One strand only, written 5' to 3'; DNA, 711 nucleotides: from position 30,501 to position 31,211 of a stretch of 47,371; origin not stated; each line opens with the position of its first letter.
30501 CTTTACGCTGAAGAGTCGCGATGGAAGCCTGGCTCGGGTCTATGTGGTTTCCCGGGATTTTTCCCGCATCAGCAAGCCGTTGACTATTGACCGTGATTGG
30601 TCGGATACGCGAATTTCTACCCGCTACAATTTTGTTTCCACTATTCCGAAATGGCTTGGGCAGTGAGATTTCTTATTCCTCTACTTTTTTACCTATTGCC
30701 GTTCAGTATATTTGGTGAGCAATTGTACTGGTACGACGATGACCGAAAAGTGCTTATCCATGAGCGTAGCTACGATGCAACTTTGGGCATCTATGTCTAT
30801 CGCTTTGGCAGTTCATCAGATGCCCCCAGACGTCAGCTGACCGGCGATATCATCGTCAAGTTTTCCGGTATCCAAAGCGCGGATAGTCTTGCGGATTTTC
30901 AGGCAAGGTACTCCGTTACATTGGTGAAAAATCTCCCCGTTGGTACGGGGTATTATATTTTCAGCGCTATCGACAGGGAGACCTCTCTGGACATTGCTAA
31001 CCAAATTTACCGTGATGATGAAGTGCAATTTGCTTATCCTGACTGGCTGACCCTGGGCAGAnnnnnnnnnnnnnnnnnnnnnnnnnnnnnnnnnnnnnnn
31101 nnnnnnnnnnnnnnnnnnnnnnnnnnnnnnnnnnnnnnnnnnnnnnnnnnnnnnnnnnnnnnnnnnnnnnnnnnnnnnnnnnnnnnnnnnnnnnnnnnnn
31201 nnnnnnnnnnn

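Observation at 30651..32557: Kexin-like protease split from its prodomain exactly at the expected processing junction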

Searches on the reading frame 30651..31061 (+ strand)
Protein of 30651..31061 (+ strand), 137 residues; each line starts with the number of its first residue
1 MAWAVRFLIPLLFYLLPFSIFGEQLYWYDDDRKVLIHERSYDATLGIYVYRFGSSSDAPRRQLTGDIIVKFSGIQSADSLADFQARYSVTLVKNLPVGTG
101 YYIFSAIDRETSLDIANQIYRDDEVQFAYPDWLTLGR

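Call 3: search_protein_families(library=pfam, proteins=[window:30651-31061:+], max_evalue=1)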
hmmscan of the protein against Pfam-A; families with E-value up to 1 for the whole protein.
window:30651-31061:+ (137 aa): 0 families

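Call 4: search_protein_families(library=ncbifam, proteins=[window:30651-31061:+], max_evalue=1)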
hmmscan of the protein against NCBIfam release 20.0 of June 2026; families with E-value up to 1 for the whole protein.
window:30651-31061:+ (137 aa): 0 families

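Call 6: search_solved_structures(query=window:30651-31061:+, max_evalue=10, show_alignments=2)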
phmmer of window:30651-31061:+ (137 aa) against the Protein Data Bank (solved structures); distinct sequences matched with E-value up to 10: 6.
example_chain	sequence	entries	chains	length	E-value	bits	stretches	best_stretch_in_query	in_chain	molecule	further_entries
6pnj_I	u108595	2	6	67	0.008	19.4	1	2-38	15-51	photosystem I subunit VIII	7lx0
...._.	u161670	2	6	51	0.014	18.7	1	2-31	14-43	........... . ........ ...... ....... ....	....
6kmx_aI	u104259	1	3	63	0.037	17.3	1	3-30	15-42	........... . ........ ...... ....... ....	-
7s3d_I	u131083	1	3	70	0.25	14.6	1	2-29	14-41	PsaI2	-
6whj_A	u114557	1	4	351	0.42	13.9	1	42-73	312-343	Ribokinase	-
5w4t_C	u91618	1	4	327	1.1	12.6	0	82-110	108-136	Cadherin 23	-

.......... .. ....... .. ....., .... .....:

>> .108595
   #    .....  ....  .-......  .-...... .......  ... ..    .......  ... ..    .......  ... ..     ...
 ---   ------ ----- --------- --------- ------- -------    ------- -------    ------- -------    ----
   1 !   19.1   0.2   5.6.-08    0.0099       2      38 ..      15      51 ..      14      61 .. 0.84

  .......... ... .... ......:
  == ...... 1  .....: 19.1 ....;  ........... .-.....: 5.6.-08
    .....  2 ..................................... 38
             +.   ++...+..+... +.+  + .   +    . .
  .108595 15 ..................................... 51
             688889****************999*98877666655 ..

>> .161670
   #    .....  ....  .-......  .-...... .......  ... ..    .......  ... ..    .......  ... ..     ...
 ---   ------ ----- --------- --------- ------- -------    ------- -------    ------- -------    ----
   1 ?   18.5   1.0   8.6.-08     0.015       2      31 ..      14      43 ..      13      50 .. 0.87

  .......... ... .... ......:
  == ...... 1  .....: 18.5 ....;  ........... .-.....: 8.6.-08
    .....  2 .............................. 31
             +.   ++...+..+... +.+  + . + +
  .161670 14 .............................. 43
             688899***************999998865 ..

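Call 7: find_homologous_proteins(query=window:30651-31061:+, max_evalue=0.001)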
Query window:30651-31061:+ (137 aa): 4 proteins with E <= 0.001 among 7 candidates.
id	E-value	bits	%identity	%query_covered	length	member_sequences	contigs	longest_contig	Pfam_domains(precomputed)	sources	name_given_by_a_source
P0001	3.1e-68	246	99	82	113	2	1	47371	-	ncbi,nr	ncbi:MAG TPA: hypothetical protein ENK51_00400 [Gammaproteobacteria bacterium]|nr:hypothetical prote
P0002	2.1e-62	227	74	100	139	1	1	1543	-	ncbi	-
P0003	5.1e-56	206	71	85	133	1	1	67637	-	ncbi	-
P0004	1.3e-54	202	66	100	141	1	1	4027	-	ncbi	-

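Call 9: find_encoding_contigs(protein=P0003, flank=8000)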
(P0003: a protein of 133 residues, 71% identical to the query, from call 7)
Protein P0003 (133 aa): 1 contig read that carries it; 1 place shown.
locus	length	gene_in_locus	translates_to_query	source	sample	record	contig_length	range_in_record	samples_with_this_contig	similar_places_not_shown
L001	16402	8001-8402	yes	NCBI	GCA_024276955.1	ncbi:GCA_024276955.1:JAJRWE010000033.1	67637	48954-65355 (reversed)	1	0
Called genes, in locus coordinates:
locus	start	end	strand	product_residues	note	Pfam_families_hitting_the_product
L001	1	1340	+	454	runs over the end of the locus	PF00171:Aldedh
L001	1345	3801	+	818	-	PF00989:PAS, PF08448:PAS_4, PF13426:PAS_9, PF00990:GGDEF, PF00563:EAL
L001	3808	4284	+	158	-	PF01925:TauE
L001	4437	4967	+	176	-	PF13098:Thioredoxin_2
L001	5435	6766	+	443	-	PF05708:Peptidase_C92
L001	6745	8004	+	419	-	-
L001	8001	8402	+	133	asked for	-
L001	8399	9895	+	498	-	PF00082:Peptidase_S8, PF01483:P_proprotein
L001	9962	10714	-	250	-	PF00072:Response_reg, PF04397:LytTR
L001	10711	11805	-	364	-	PF06580:His_kinase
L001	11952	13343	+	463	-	PF00206:Lyase_1, PF14698:ASL_C2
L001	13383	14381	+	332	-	PF11383:DUF3187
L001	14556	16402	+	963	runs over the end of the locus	PF22359:Big-like (faint), PF02368:Big_2 (weak)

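Call 10: find_encoding_contigs(protein=P0004, flank=8000)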
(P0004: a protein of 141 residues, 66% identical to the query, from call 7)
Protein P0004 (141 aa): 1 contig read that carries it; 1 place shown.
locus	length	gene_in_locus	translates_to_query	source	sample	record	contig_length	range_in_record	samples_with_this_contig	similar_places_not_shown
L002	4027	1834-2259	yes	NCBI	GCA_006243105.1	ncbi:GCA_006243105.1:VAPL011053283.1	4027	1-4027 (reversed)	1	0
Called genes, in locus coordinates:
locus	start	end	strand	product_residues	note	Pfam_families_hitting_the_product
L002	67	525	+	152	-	-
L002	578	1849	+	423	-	-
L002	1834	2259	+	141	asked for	-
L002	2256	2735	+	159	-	PF00082:Peptidase_S8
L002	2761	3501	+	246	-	PF00082:Peptidase_S8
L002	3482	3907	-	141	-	PF04430:DUF498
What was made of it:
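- L002 does show a broken protease ORF further downstream (call 10).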

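Call 11: find_encoding_contigs(protein=P0002, flank=8000)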
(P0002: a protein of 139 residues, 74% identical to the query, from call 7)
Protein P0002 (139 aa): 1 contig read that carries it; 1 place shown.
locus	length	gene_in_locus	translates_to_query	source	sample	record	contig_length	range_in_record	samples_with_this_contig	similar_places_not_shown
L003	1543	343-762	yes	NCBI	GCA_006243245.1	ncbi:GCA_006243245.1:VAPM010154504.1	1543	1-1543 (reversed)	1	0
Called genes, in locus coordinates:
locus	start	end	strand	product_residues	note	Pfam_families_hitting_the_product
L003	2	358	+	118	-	?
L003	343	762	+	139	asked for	-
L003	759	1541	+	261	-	?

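Call 21: search_protein_representatives(alignment_id=A1)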
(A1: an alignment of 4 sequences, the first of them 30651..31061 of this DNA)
Query: 4 sequences, 137 profile positions. Proteins with E-value up to 0.001 (for the whole library): 101; up to 1e-10: 14; up to 1e-30: 1. The best 101 are listed.
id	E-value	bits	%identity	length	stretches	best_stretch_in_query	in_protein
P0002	3.9e-78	276.1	-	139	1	1-137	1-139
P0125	2.9e-23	98.4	-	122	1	22-133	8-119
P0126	3.7e-21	91.6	-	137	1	2-135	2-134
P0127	6.8e-20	87.5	-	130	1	13-133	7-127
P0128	1.1e-19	86.8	-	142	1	9-137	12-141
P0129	2.3e-19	85.7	-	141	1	6-135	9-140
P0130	9.8e-19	83.7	-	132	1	21-134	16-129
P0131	1.5e-18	83.1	-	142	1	5-135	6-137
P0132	3.9e-18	81.8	-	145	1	13-135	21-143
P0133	5.9e-18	81.2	-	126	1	21-136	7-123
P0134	1.0e-17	80.4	-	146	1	7-135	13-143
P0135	3.0e-14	69.2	-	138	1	9-135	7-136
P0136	3.3e-12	62.6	-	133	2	58-133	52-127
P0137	5.8e-11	58.6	-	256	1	57-133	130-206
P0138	1.7e-10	57.1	-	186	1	52-135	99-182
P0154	3.8e-07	46.2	-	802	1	52-134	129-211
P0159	7.0e-07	45.3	-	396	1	56-133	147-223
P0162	1.1e-06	44.8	-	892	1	51-133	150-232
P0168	4.8e-06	42.6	-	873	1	58-133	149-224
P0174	9.8e-06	41.6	-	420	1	53-135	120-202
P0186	2.8e-05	40.2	-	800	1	50-133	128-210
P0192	7.6e-05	38.7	-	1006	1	49-133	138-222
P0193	7.8e-05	38.7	-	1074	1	48-133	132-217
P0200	1.2e-04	38.1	-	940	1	51-133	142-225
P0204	1.6e-04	37.7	-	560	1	49-135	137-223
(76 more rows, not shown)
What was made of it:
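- A profile of ORF3 and its 3 relatives found 101 proteins (E <= 1e-3) among 1.84 billion representatives (call 21).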

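Call 22: search_protein_families(library=pfam, proteins=[P0154, P0162, P0168, P0186, P0192, P0193, P0200, P0204, P0159, P0174], max_evalue=0.01)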
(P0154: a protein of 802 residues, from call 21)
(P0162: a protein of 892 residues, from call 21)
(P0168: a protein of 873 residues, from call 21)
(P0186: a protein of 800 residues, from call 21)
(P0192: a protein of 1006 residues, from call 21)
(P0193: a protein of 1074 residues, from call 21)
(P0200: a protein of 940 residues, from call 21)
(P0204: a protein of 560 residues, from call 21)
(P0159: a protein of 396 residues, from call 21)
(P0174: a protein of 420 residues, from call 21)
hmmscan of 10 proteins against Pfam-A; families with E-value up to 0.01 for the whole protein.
P0154 (802 aa): 2 families
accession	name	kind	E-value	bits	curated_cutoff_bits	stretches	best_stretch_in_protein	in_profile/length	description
PF00082.27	Peptidase_S8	-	1.5e-49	169.3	21.8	1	258-523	3-277/288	Subtilase family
PF01483.27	P_proprotein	-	4.1e-19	68.9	21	1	609-683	11-86/86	Proprotein convertase P-domain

P0162 (892 aa): 2 families
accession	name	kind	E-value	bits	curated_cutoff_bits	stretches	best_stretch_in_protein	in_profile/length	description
PF00082.27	Peptidase_S8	-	4.3e-39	135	21.8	1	281-569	4-288/288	Subtilase family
PF01483.27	P_proprotein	-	1e-19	70.8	21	1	633-706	11-86/86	Proprotein convertase P-domain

P0168 (873 aa): 3 families
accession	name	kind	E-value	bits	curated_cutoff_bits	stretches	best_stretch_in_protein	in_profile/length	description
PF00082.27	Peptidase_S8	-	1.1e-44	153.4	21.8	1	271-541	2-279/288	Subtilase family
PF01483.27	P_proprotein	-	3.3e-17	62.8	21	1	614-688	11-85/86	Proprotein convertase P-domain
PF11617.13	Cu-binding_MopE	-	6.1e-10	39.6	27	2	751-772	7-28/30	Putative metal-binding motif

P0186 (800 aa): 2 families
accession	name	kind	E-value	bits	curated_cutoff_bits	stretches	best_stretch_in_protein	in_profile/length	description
PF00082.27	Peptidase_S8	-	1.1e-40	140.2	21.8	1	263-552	2-288/288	Subtilase family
PF01483.27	P_proprotein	-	5.3e-18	65.3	21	1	606-694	2-85/86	Proprotein convertase P-domain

P0192 (1006 aa): 3 families
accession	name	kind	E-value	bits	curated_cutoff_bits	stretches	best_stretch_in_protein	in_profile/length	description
PF00082.27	Peptidase_S8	-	2.2e-47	162.2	21.8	1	272-552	4-288/288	Subtilase family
PF01483.27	P_proprotein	-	8.1e-21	74.4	21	1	615-690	10-86/86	Proprotein convertase P-domain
PF22148.1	Fervidolysin_NPro-like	-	4.1e-06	27.5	21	1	71-137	19-80/81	Fervidolysin N-terminal prodomain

P0193 (1074 aa): 6 families
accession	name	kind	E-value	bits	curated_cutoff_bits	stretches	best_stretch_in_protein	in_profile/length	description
PF00082.27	Peptidase_S8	-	6.4e-43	147.6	21.8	1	262-557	1-288/288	Subtilase family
PF01483.27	P_proprotein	-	4.2e-17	62.5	21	1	621-699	10-86/86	Proprotein convertase P-domain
PF22544.2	HYDIN_VesB_CFA65-like_Ig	-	6.5e-11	42.8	25.5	1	723-819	10-99/100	HYDIN/CFA65/VesB-like, Ig-like domain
PF15780.11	ASH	-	6.6e-06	26.7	27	1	724-807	15-92/98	Abnormal spindle-like microcephaly-assoc'd, ASPM-SPD-2-Hydin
PF07610.17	DUF1573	-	1.3e-05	25.6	26.1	1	722-821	7-98/98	Protein of unknown function (DUF1573)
PF22073.2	Cep192_D4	-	0.00016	22.3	35.5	1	724-815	12-105/112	Cep192 domain 4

P0200 (940 aa): 5 families
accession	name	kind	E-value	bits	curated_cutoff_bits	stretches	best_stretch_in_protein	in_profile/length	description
PF00082.27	Peptidase_S8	-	4.1e-36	125.2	21.8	1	272-555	2-288/288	Subtilase family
PF01483.27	P_proprotein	-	1.3e-17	64.1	21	1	618-695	10-85/86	Proprotein convertase P-domain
PF00932.25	LTD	-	5.3e-13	49.7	34.3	1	829-936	4-103/109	Lamin Tail Domain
PF02369.22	Big_1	-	0.0014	19.1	34.9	1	759-807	33-80/93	Bacterial Ig-like domain (group 1)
PF22148.1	Fervidolysin_NPro-like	-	0.0018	19.1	21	1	152-223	14-81/81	Fervidolysin N-terminal prodomain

P0204 (560 aa): 1 family
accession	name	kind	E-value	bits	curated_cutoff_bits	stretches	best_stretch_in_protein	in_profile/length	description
PF00082.27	Peptidase_S8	-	3.8e-10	40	21.8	1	448-544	1-105/288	Subtilase family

P0159 (396 aa): 1 family
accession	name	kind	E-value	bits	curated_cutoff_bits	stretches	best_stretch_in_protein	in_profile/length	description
PF00082.27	Peptidase_S8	-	4.6e-15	56.1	21.8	1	271-393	3-128/288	Subtilase family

P0174 (420 aa): 0 families
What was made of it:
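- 30828..31046 (+): Prodomain core (beta-alpha-beta-beta-alpha-beta) of ORF3, ending in the AYPDW motif. Profile positions 50-133 match cis-prodomains of S8+P proteases (calls 21, 22).
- On Subtilase prodomain superfamily (PF22148 Fervidolysin_NPro-like / PF16470 S8_pro-domain / I9-like): The ORF3 profile matches residues of about 130-225 in P0154, P0162, P0168, P0186, P0192, P0193 and P0200, whose S8 domains start at about 258-281 (calls 21, 22).
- Closest known: Cis prodomains of bacterial S8 + P-domain proteases. Same: Detectable sequence homology to the cis domain (calls 21, 22).
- In them the match (profile 50-133) lies at about residues 130-225, directly before Peptidase_S8 + P_proprotein (call 22). 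In P0200 Pfam Fervidolysin_NPro-like covers the same stretch (call 22).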

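Call 27: find_homologous_proteins(query=A2, max_evalue=0.001)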
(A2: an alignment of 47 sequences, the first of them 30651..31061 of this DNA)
Query A2 (47 sequences) (137 aa, profile of the alignment): 44 proteins with E <= 0.001 among 2710 candidates.
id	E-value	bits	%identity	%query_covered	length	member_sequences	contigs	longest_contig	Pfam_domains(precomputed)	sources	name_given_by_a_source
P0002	1.7e-37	146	74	100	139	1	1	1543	-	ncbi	-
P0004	5.1e-37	145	66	100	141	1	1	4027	-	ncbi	-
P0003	6.4e-36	141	71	85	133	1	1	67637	-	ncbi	-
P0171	8.3e-34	134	28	93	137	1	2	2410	-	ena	-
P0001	4.8e-32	128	99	82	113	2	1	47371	-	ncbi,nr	ncbi:MAG TPA: hypothetical protein ENK51_00400 [Gammaproteobacteria bacterium]|nr:hypothetical prote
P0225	7.5e-31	125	27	88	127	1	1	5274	-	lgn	-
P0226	2.0e-30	123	24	52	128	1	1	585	-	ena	-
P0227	6.9e-30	121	23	90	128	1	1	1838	-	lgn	-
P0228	1.1e-29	121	23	52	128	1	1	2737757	-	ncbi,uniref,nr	ncbi:S8 family serine peptidase [Candidatus Sulfurimonas baltica]|uniref:Fervidolysin-like N-termina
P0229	2.6e-29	120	24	52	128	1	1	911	-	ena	-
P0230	5.4e-29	119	27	91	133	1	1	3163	-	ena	-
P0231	5.6e-29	119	23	94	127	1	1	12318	-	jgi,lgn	-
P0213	6.2e-29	118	20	79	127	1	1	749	-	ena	-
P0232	6.3e-29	118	21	90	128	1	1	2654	PF22148.2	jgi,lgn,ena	-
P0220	7.3e-29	118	23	82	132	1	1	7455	-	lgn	-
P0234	1.0e-28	118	23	94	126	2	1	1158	PF22148.2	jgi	-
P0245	5.4e-27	112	34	34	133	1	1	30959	-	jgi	jgi:hypothetical protein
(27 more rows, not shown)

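Call 28: search_solved_structures(query=A2, max_evalue=10, show_alignments=4)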
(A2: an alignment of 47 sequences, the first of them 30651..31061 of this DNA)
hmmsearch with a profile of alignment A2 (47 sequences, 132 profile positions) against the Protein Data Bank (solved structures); distinct sequences matched with E-value up to 10: 5.
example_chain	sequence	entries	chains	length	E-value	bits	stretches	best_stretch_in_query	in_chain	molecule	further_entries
4r77_B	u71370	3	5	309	0.031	17.3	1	57-100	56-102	Choline kinase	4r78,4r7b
4bhu_A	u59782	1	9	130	1.1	12.4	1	79-121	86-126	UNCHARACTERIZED PROTEIN YUAB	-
4bhu_I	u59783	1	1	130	1.1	12.4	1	79-121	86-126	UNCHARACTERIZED PROTEIN YUAB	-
1hmj_A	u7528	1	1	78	1.3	12.1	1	57-86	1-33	PROTEIN (SUBUNIT H)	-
2eih_A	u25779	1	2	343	1.6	11.8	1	98-130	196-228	Alcohol dehydrogenase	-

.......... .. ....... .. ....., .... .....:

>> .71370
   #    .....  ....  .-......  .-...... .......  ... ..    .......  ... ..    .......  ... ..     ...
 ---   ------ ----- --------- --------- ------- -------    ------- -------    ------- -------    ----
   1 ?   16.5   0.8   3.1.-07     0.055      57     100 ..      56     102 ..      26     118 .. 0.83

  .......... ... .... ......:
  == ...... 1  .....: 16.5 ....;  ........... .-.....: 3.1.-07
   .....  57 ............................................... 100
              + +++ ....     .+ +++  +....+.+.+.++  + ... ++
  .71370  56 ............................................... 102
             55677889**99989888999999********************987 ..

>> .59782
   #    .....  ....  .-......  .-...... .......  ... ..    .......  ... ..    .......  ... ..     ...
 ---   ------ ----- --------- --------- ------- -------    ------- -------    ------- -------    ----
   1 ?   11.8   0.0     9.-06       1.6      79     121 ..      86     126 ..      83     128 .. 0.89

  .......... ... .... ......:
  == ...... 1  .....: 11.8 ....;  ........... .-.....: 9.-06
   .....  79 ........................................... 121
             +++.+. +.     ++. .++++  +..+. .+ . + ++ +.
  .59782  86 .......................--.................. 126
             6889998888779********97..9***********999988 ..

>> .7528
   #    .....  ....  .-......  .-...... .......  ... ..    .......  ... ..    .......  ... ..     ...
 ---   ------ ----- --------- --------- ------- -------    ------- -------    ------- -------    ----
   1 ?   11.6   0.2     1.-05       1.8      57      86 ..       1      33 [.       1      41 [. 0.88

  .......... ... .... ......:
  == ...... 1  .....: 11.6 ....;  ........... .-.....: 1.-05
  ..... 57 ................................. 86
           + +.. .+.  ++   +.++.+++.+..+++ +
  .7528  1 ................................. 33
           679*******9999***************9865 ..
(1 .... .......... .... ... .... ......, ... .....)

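Call 31: find_encoding_contigs(protein=P0228, flank=6000, max_places=2)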
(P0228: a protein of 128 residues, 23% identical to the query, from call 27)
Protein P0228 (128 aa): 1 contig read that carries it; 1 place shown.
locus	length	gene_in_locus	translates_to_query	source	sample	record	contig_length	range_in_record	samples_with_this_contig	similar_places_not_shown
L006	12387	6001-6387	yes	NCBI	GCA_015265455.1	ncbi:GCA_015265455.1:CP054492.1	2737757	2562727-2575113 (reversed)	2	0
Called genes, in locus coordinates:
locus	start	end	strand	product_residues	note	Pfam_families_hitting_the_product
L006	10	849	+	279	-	PF13814:Replic_Relax (weak)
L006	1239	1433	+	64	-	PF00589:Phage_integrase (weak)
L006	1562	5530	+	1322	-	PF17802:SpaA (faint), PF22904:NOMO1-like_2nd (faint), PF08308:PEGA (faint), PF13620:CarboxypepD_reg, PF13715:CarbopepD_reg_2, PF17210:SdrD_B (weak), PF13620:CarboxypepD_reg, PF13715:CarbopepD_reg_2 (weak)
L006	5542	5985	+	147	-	-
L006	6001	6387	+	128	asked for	-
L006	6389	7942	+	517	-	PF00082:Peptidase_S8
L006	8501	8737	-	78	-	-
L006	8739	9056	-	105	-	PF11171:DUF2958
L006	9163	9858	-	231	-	PF04098:Rad52_Rad22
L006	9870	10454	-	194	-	PF05565:Sipho_Gp157 (weak)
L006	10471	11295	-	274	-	PF06067:DUF932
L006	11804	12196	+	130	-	-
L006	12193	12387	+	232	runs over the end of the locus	PF08843:AbiEii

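Call 32: find_encoding_contigs(protein=P0245, flank=6000, max_places=2)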
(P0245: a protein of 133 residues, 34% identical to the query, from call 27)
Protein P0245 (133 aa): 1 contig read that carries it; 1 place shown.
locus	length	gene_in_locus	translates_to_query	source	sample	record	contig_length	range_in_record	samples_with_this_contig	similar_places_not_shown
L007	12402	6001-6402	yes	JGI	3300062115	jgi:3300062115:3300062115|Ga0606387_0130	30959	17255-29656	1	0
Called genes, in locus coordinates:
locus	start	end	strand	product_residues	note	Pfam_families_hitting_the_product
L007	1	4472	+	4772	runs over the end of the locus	PF13620:CarboxypepD_reg, PF13715:CarbopepD_reg_2 (weak), PF13287:Fn3_assoc, PF13290:CHB_HEX_C_1, PF13287:Fn3_assoc, PF13290:CHB_HEX_C_1, PF13229:Beta_helix, PF15711:ILEI, +2 more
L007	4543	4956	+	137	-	-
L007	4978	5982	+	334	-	-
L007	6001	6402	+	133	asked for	-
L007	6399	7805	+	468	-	PF00082:Peptidase_S8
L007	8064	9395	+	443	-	PF00206:Lyase_1, PF10397:ADSL_C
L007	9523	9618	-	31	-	-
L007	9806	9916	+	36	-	-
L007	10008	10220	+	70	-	-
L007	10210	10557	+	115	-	-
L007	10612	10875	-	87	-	-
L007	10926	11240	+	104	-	PF01527:HTH_Tnp_1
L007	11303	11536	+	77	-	PF13276:HTH_21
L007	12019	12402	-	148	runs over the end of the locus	PF13701:DDE_Tnp_1_4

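Call 36: predict_structure(alignment_id=A3)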
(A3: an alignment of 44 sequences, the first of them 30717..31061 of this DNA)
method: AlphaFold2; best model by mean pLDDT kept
length: 115 residues; sequences in the alignment: 44
mean_pLDDT: 92.5   pTM: 0.83
mean pLDDT of the five models: 92.5, 91.9, 91.9, 91.3, 90.9
residues with pLDDT >= 90: 92; 70-90: 22; 50-70: 1; < 50: 0
segments of 3 or more residues with pLDDT < 50: none
pLDDT, mean of each block of 10 residues (from residue 1): 86 92 92 87 96 93 97 93 94 96 95 83
secondary structure, 60 per line:
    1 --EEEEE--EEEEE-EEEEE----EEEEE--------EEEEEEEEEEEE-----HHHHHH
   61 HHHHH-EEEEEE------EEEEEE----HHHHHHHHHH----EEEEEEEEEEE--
elements in order: E3-7 E10-14 E16-20 E25-29 E38-49 H55-65 E67-72 E79-84 H89-98 E103-113
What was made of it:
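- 30717..30827 (+): N-terminal beta-strand subdomain of mature ORF3, carrying the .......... motif. AlphaFold strands at mature residues 3-7, 10-14, 16-20 and 25-29 (call 36).
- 30828..31046 (+): AlphaFold pLDDT 92.5 (call 36).
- On Subtilase prodomain superfamily (PF22148 Fervidolysin_NPro-like / PF16470 S8_pro-domain / I9-like): AlphaFold pLDDT 92.5 with elements E38-49, H55-65, E67-72, E79-84, H89-98 and E103-113 (call 36).
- AlphaFold gives pLDDT 92.5, pTM 0.83 and a beta-alpha-beta-beta-alpha-beta core (call 36). ORF3 has an extra N-terminal beta subdomain of unknown role (call 36).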
